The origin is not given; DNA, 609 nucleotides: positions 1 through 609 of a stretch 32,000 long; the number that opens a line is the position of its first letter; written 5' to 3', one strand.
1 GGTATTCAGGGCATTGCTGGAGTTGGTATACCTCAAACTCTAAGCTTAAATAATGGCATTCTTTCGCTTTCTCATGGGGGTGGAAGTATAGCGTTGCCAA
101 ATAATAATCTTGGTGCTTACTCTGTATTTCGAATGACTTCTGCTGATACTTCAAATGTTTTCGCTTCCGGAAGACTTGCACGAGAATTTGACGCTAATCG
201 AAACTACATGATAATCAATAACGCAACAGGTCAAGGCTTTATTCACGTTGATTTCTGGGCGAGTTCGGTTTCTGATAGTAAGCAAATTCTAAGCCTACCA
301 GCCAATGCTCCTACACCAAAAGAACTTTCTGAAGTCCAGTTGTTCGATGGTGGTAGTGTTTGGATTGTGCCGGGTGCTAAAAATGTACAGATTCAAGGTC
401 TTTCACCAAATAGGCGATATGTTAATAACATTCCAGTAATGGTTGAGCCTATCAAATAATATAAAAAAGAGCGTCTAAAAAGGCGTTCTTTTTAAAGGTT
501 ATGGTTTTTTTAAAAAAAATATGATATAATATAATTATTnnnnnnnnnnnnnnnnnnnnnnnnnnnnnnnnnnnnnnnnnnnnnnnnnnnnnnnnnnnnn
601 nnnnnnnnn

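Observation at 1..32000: Large excess of the palindrome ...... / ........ throughout coding and non-coding DNA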

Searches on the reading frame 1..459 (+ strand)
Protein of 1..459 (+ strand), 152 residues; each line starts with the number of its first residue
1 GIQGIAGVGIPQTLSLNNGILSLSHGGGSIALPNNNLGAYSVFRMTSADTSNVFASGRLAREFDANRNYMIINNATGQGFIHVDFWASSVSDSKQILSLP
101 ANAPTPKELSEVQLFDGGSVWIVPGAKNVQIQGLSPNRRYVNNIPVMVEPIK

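Call 28: search_protein_families(library=pfam, proteins=[window:1-459:+], max_evalue=0.01)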
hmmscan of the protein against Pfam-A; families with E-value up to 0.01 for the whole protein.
window:1-459:+ (152 aa): 0 families

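Call 48: search_protein_families(library=padloc, proteins=[window:1-459:+], max_evalue=0.01)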
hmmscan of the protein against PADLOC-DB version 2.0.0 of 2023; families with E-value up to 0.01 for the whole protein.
window:1-459:+ (152 aa): 0 families

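Call 49: search_protein_families(library=ncbifam, proteins=[window:1-459:+], max_evalue=0.01)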
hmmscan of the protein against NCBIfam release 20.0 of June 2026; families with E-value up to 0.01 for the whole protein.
window:1-459:+ (152 aa): 0 families
